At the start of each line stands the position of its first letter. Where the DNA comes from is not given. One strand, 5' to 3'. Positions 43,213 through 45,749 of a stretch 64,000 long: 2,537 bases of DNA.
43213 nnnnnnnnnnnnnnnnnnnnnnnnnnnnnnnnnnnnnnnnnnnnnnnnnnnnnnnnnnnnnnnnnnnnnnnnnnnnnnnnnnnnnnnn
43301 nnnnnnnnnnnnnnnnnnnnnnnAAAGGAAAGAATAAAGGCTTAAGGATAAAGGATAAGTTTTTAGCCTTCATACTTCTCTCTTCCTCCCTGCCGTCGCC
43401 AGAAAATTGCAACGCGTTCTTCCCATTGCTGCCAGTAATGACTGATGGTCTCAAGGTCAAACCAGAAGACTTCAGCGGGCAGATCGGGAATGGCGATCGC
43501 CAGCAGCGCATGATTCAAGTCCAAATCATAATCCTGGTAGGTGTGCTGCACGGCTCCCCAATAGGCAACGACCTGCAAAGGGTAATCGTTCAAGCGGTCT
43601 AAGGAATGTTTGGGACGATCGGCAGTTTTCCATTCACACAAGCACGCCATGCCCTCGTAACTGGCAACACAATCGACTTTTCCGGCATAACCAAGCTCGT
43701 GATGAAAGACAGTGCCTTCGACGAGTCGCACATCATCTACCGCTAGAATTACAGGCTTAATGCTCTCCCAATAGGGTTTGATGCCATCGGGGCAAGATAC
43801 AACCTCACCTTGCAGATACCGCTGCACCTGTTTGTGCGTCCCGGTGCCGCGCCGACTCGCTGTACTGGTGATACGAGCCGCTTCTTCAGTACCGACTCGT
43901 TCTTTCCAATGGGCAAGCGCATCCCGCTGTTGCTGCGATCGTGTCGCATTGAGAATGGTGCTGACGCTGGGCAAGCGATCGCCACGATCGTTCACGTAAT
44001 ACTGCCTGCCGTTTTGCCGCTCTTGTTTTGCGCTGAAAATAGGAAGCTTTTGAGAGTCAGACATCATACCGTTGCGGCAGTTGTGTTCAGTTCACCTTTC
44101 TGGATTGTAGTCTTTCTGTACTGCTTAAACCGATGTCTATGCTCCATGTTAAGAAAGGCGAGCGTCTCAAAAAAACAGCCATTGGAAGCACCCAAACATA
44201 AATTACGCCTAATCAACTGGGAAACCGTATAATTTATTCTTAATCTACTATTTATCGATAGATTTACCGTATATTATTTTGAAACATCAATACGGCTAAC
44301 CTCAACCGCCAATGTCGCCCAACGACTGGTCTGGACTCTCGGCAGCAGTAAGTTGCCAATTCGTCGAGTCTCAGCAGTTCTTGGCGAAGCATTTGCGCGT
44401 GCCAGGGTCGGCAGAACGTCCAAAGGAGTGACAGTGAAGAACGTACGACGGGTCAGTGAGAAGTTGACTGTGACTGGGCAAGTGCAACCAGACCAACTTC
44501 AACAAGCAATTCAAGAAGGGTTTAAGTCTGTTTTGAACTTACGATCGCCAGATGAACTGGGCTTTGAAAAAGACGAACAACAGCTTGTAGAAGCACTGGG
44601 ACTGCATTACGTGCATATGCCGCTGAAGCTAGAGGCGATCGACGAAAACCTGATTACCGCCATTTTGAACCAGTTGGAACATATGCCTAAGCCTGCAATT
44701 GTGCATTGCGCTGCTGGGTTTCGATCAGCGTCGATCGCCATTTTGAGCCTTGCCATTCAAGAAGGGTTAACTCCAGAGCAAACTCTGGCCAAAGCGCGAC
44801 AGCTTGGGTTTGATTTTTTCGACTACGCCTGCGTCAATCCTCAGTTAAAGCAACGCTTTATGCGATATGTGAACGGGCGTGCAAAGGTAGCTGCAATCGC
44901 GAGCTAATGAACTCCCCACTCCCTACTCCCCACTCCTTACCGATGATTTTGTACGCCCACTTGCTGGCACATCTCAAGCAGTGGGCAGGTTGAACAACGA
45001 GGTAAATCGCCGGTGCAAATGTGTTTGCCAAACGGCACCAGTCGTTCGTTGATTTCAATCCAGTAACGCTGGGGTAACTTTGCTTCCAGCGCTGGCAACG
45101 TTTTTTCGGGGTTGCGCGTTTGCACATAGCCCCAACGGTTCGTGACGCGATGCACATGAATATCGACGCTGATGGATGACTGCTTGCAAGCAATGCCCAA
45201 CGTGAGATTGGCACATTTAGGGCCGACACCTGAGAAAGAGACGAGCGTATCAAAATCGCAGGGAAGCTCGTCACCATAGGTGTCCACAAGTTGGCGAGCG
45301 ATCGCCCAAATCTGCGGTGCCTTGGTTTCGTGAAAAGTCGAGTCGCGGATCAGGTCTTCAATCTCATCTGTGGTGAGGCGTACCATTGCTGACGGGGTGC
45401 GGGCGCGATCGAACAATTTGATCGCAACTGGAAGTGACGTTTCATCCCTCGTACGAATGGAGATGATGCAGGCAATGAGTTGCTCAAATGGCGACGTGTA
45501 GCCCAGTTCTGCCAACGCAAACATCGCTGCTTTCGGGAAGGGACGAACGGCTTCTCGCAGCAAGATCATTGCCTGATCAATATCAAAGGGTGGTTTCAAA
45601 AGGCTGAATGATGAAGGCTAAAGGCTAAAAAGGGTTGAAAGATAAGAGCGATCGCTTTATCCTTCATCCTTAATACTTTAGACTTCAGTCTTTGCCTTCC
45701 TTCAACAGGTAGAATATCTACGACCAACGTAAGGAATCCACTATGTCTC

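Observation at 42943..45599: Cluster of nucleic-acid repair and processing genes centred on a cysteine-less alkyltransferase-like (ATL) protein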

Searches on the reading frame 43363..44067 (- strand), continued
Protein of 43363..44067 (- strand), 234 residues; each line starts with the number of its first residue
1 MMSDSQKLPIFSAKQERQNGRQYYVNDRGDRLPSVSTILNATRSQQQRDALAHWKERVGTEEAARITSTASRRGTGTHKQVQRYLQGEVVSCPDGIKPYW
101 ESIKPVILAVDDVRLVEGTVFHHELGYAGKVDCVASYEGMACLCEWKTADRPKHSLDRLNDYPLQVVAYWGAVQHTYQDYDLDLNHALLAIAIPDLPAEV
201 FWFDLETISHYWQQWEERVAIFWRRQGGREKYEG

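Call 43: find_encoding_contigs(protein=P0504, flank=4000, max_places=3)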
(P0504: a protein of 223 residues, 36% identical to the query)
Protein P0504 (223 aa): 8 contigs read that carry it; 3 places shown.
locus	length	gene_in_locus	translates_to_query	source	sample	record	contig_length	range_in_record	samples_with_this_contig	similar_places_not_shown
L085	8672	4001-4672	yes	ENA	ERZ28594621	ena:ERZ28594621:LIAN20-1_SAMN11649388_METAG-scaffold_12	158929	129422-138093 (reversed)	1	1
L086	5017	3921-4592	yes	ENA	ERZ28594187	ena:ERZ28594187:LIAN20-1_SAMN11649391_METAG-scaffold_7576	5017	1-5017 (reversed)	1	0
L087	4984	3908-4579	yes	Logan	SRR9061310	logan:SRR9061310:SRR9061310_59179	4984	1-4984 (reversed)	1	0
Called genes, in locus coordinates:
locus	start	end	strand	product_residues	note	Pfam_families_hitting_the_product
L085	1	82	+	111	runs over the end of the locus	-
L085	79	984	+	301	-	PF00149:Metallophos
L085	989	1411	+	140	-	-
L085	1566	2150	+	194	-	-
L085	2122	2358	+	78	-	-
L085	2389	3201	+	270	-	PF02562:PhoH, PF13604:AAA_30 (weak), PF13245:AAA_19 (faint)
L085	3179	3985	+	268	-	-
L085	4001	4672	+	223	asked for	PF12705:PDDEXK_1 (weak)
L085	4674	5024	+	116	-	PF01503:PRA-PH (weak)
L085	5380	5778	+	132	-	-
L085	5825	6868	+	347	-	PF01370:Epimerase, PF02719:Polysacc_synt_2 (faint), PF04321:RmlD_sub_bind, PF16363:GDP_Man_Dehyd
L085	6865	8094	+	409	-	PF13489:Methyltransf_23, PF08484:Methyltransf_14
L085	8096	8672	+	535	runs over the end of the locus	-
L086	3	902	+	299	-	?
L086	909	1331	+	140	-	-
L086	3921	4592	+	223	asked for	PF12705:PDDEXK_1 (weak)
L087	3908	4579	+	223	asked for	PF12705:PDDEXK_1 (weak)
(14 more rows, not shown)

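Call 44: find_encoding_contigs(protein=P0438, flank=4000, max_places=3)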
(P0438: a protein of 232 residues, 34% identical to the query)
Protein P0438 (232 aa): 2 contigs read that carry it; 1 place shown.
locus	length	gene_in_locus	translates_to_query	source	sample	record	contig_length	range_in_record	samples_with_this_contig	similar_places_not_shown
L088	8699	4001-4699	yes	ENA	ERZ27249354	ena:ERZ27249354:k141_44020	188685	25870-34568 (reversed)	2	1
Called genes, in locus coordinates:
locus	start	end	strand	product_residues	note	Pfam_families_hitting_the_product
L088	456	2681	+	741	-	-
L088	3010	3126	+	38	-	PF00796:PSI_8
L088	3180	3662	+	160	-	PF02605:PsaL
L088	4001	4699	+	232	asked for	PF12705:PDDEXK_1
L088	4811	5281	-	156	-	-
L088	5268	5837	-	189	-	-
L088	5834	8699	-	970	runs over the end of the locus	PF13432:TPR_16, PF14559:TPR_19, PF00515:TPR_1, PF07719:TPR_2, PF13414:TPR_11, PF13432:TPR_16, PF13414:TPR_11, PF13414:TPR_11, +31 more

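Call 67: find_encoding_contigs(protein=P0431, flank=4000, max_places=2)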
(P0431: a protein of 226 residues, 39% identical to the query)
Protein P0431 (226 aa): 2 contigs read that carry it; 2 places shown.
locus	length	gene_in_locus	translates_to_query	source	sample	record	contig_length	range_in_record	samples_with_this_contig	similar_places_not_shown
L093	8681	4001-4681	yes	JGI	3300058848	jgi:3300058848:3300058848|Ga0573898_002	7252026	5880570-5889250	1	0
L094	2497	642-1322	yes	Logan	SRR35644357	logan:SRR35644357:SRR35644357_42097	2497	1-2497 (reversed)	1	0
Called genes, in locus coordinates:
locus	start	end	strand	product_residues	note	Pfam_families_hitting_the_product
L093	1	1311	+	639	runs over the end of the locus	PF00224:PK, PF02887:PK_C, PF00391:PEP-utilizers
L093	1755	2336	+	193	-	PF12770:CHAT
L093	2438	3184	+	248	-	-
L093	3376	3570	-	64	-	-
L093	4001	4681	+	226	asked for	PF12705:PDDEXK_1 (weak)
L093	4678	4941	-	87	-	-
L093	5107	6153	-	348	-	PF01734:Patatin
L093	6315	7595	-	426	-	PF00072:Response_reg, PF00512:HisKA, PF02518:HATPase_c, PF14501:HATPase_c_5 (weak)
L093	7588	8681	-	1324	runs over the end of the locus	PF08448:PAS_4, PF00989:PAS, PF08448:PAS_4, PF13426:PAS_9 (weak), PF08447:PAS_3, PF00512:HisKA, PF02518:HATPase_c, PF00072:Response_reg, +2 more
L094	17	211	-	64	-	-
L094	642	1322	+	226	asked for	PF12705:PDDEXK_1 (weak)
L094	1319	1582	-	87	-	-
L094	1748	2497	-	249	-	?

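Call 68: find_encoding_contigs(protein=P0456, flank=4000, max_places=2)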
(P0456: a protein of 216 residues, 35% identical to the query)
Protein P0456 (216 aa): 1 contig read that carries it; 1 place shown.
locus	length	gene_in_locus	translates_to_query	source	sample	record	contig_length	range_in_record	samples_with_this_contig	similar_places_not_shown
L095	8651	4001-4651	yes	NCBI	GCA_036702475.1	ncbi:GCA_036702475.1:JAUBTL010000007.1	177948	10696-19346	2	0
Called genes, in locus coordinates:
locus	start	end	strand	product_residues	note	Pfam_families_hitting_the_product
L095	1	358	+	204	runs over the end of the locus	-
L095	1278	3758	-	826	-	PF20720:nSTAND3 (faint), PF05729:NACHT, PF22727:NCH2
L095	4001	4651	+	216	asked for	-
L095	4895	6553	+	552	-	PF00496:SBP_bac_5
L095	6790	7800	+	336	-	PF19300:BPD_transp_1_N, PF00528:BPD_transp_1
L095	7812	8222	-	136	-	-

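Call 74: search_protein_families(library=pfam, proteins=[L035:3581-4795:-, L035:4725-6731:-, L011:1991-3103:-], max_evalue=0.001)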
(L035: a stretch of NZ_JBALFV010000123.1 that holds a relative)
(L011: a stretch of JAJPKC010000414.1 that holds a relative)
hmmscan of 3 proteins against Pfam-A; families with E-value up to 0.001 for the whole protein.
L035:3581-4795:- (404 aa): 1 family
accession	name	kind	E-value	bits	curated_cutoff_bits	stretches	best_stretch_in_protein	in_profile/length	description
PF05626.16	DUF790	-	3.4e-155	517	28.8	1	1-402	1-386/387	Protein of unknown function (DUF790)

L035:4725-6731:- (668 aa): 6 families
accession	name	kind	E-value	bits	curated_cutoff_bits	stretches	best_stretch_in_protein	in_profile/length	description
PF18458.6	XPB_DRD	-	3e-25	88.3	26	1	119-175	1-57/57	Xeroderma pigmentosum group B helicase damage recognition domain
PF04851.21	ResIII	-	2.1e-24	86.7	22.5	1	188-329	1-164/164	Type III restriction enzyme, res subunit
PF00271.37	Helicase_C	-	2e-19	70.3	23.5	1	435-538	2-110/110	Helicase conserved C-terminal domain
PF16203.11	ERCC3_RAD25_C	-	1.1e-17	64.6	27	1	448-565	60-182/248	ERCC3/RAD25/XPB C-terminal helicase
PF00270.35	DEAD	-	1.1e-13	51.7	26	1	193-329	2-162/167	DEAD/DEAH box helicase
PF00176.29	SNF2-rel_dom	-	5.8e-05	22.8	24.9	0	227-327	47-163/290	SNF2-related domain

L011:1991-3103:- (370 aa): 1 family
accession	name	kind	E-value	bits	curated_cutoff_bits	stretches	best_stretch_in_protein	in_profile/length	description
PF02449.21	Glyco_hydro_42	-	5e-14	52.9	21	1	72-190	13-138/376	Beta-galactosidase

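Call 78: predict_structure(alignment_id=A1)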
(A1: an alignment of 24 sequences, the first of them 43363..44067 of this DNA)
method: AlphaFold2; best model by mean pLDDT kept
length: 234 residues; sequences in the alignment: 24
mean_pLDDT: 93.3   pTM: 0.90
mean pLDDT of the five models: 93.3, 92.5, 92.6, 92.4, 91.6
residues with pLDDT >= 90: 209; 70-90: 17; 50-70: 5; < 50: 3
segments of 3 or more residues with pLDDT < 50: 1-3
pLDDT, mean of each block of 10 residues (from residue 1): 71 94 95 97 92 93 92 94 94 94 96 96 97 95 96 92 97 96 94 97 97 98 91 61
secondary structure, 60 per line:
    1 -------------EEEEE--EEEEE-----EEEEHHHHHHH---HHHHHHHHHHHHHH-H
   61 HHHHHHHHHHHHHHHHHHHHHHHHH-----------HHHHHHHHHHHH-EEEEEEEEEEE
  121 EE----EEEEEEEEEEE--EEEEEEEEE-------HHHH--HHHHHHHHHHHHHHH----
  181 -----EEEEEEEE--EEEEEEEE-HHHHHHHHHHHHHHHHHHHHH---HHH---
elements in order: E14-18 E21-25 E31-34 H35-41 H45-58 H60-85 H97-108 E110-122 E127-137 E140-148 H156-159 H162-176 E186-193 E196-203 H205-225

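Call 80: fold_search(model_id=the predicted structure, library=pdb)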
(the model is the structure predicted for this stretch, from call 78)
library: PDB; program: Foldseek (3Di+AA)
matches with E <= 10: 439; with E <= 0.001: 14
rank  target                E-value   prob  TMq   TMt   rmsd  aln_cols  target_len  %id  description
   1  5zyu_A                4.3e-18  1.00  0.75  0.79   2.7       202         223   33  The crystal structure of humanMGME1 with single strand DNA2 (released 2018-09-19)
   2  5zyt_D                1.2e-17  1.00  0.74  0.79   2.5       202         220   33  Crystal structure of human MGME1 with 3' overhang double strand DNA3 (released 2018-09-19)
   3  5zyt_B                3.2e-17  1.00  0.74  0.79   2.5       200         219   34  Crystal structure of human MGME1 with 3' overhang double strand DNA3 (released 2018-09-19)
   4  5zyt_A                3.6e-17  1.00  0.75  0.80   2.5       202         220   33  Crystal structure of human MGME1 with 3' overhang double strand DNA3 (released 2018-09-19)
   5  8xa9_B                4.8e-17  1.00  0.75  0.82   2.1       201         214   32  Human MGME1 in complex with 5'-overhang DNA (released 2024-03-20)
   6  5zyt_C                6.2e-17  1.00  0.72  0.77   7.4       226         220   30  Crystal structure of human MGME1 with 3' overhang double strand DNA3 (released 2018-09-19)
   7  8xa9_A                1.1e-16  1.00  0.74  0.81   1.9       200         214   32  Human MGME1 in complex with 5'-overhang DNA (released 2024-03-20)
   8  5zyw                  2.2e-16  1.00  0.70  0.70   5.2       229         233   31  The crystal structure of apo-HsMGME1 with Mn2+ (released 2018-09-19)
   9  5zyv_A                6.5e-16  1.00  0.75  0.88   3.2       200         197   32  Crystal structure of human MGME1 with single strand DNA2 and Ca2+ (released 2018-09-19)
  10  9kqh_A                3.9e-05  1.00  0.37  0.14   5.0       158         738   14  Crystal structure of Finegoldia magna DinG in complex with ssDNA and ADPNP (released 2025-12-03)
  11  3h4r                  4.9e-05  1.00  0.43  0.46   7.5       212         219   13  Crystal structure of E. coli RecE exonuclease (released 2009-05-26)
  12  7mi4_A                2.9e-04  1.00  0.33  0.16   4.0       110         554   15  Symmetrical PAM-PAM prespacer bound Cas4/Cas1/Cas2 complex (released 2021-11-17)
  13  7mi5_A                5.2e-04  1.00  0.35  0.17  10.3       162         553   12  Asymmetrical PAM-Non PAM prespacer bound Cas4/Cas1/Cas2 complex (released 2021-11-17)
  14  3l0a                  9.0e-04  1.00  0.42  0.37   5.2       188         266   14  Crystal structure of Putative exonuclease (RER070207002219) from Eubacterium rectale at 2.19 A resolution (released 2010-01-12)
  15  8d3l_J                1.3e-03  0.98  0.29  0.31  11.2       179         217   12  Type I-C Cas4-Cas1-Cas2 complex bound to a PAM/PAM prespacer (released 2022-11-02)
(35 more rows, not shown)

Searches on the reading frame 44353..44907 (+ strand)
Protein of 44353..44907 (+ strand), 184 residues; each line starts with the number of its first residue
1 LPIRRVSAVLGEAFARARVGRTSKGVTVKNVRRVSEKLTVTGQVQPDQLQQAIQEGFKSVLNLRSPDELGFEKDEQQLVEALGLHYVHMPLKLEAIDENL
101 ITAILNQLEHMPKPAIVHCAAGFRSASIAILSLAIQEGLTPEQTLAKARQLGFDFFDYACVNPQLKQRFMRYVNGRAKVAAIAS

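Call 3: search_protein_families(library=pfam, proteins=[window:44353-44907:+], max_evalue=0.01)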
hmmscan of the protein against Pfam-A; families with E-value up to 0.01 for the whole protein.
window:44353-44907:+ (184 aa): 3 families
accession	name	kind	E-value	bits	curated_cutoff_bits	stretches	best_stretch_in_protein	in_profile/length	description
PF04273.18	BLH_phosphatase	-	6.5e-12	46.2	26.1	1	31-134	2-108/110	Beta-lactamase hydrolase-like protein, phosphatase-like domain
PF22785.1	Tc-R-P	-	0.00045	21.1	27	1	46-126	13-93/106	Polymorphic toxin system, DSP-PTPase phosphatase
PF22741.1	PTP-NADK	-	0.0022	17.9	27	1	41-127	33-122/163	DSP-PTPase phosphatase fused to NAD+ Kinase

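Call 4: search_protein_families(library=ncbifam, proteins=[window:44353-44907:+], max_evalue=0.01)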
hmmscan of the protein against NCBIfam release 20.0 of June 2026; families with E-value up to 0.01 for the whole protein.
window:44353-44907:+ (184 aa): 3 families
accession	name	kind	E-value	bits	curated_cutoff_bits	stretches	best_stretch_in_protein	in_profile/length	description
NF040641.1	bifunc_ST_SDO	equivalog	3.1e-16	59.3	625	1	33-155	2-127/423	bifunctional sulfur transferase/dioxygenase Blh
TIGR01244.1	TIGR01244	subfamily_domain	4.5e-14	52.6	85.85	1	31-155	2-128/135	TIGR01244 family sulfur transferase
NF047957.1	CopZ_AFE_1862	equivalog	0.0093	16.4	85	0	24-56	25-58/62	CopZ family metallochaperone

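Call 51: search_solved_structures(query=window:44353-44907:+, max_evalue=0.001, show_alignments=1)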
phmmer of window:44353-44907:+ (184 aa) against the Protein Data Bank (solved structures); distinct sequences matched with E-value up to 0.001: 1.
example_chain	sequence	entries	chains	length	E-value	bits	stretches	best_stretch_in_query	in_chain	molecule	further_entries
3gxg_A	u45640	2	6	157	2.7e-06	30.7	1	34-142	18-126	Putative phosphatase (DUF442)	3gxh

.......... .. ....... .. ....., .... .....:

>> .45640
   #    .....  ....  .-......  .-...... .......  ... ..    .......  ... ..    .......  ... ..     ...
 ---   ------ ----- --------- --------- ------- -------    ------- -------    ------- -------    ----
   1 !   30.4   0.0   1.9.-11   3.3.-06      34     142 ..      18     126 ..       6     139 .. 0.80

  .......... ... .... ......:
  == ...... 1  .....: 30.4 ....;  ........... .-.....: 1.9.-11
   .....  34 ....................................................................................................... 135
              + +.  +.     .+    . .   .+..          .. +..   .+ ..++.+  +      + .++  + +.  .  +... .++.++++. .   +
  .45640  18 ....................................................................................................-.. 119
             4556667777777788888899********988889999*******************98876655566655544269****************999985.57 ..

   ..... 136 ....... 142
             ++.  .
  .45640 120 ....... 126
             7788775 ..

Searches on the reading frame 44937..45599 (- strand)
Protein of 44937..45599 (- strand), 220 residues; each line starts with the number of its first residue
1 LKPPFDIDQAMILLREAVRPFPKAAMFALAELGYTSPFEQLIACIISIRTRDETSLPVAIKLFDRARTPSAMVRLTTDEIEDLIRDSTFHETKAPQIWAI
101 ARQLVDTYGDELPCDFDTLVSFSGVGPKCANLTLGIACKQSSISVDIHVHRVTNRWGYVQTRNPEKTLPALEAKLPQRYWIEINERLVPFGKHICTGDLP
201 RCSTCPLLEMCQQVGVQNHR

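Call 3: search_protein_families(library=pfam, proteins=[window:44937-45599:-], max_evalue=0.01)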
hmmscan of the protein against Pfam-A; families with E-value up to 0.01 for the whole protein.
window:44937-45599:- (220 aa): 1 family
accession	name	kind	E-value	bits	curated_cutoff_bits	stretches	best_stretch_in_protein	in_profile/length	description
PF00730.31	HhH-GPD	-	4.8e-15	56.3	26.2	1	42-175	1-106/108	HhH-GPD superfamily base excision DNA repair protein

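Call 4: search_protein_families(library=ncbifam, proteins=[window:44937-45599:-], max_evalue=0.01)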
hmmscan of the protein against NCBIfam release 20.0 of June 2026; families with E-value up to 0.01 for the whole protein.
window:44937-45599:- (220 aa): 8 families
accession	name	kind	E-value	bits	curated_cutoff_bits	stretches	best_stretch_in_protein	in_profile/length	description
TIGR01083.1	nth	equivalog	1.3e-45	155.4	211.7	1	27-202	17-192/192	endonuclease III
NF007978.0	PRK10702.1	equivalog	8.7e-29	100.6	405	1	29-212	21-204/211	endonuclease III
NF053634.1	MonDNAglycDR2438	equivalog_domain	6.9e-16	58.5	400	1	37-214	20-207/219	monofunctional DNA glycosylase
TIGR01084.1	mutY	equivalog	7e-16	58.6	286.5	1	40-214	31-209/277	A/G-specific adenine glycosylase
NF008132.0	PRK10880.1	equivalog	1.8e-10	40.4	427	1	47-214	41-212/351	A/G-specific adenine glycosylase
NF010488.0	PRK13910.1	equivalog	1.8e-06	27.6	471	1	94-212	50-168/290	adenine-specific DNA glycosylase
TIGR00588.1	ogg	subfamily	0.00056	19.1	397.85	1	117-159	220-263/310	8-oxoguanine DNA-glycosylase (ogg)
NF010494.0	PRK13913.1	equivalog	0.0035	17.3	192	1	72-158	74-164/220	3-methyladenine DNA glycosylase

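Call 50: search_solved_structures(query=window:44937-45599:-, max_evalue=1e-10, show_alignments=2)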
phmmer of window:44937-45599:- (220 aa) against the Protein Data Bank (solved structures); distinct sequences matched with E-value up to 1e-10: 10.
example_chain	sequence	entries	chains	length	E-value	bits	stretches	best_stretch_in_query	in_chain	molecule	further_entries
9nzc_A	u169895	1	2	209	9.9e-41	142.8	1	11-216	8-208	Endonuclease III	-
9nzd_A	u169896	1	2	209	6.8e-40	140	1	11-216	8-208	Endonuclease III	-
1orn_A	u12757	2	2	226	7.9e-32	113.7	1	16-213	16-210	Endonuclease III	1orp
1p59_A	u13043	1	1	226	2.9e-31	111.8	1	16-213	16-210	Endonuclease III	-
2abk_A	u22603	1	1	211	1.2e-26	96.8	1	30-212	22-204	ENDONUCLEASE III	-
7rdt_A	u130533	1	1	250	1.9e-26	96.1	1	29-219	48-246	Isoform 3 of Endonuclease III-like protein 1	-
7rds_A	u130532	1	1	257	1.3e-25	93.4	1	38-219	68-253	Isoform 3 of Endonuclease III-like protein 1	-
4unf_A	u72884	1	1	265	4.6e-14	55.6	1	36-214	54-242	ENDONUCLEASE III-1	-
8a5c_A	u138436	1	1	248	9.9e-14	54.5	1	36-214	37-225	Endonuclease III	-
8a5f_A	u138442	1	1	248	1.1e-13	54.3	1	36-214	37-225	Endonuclease III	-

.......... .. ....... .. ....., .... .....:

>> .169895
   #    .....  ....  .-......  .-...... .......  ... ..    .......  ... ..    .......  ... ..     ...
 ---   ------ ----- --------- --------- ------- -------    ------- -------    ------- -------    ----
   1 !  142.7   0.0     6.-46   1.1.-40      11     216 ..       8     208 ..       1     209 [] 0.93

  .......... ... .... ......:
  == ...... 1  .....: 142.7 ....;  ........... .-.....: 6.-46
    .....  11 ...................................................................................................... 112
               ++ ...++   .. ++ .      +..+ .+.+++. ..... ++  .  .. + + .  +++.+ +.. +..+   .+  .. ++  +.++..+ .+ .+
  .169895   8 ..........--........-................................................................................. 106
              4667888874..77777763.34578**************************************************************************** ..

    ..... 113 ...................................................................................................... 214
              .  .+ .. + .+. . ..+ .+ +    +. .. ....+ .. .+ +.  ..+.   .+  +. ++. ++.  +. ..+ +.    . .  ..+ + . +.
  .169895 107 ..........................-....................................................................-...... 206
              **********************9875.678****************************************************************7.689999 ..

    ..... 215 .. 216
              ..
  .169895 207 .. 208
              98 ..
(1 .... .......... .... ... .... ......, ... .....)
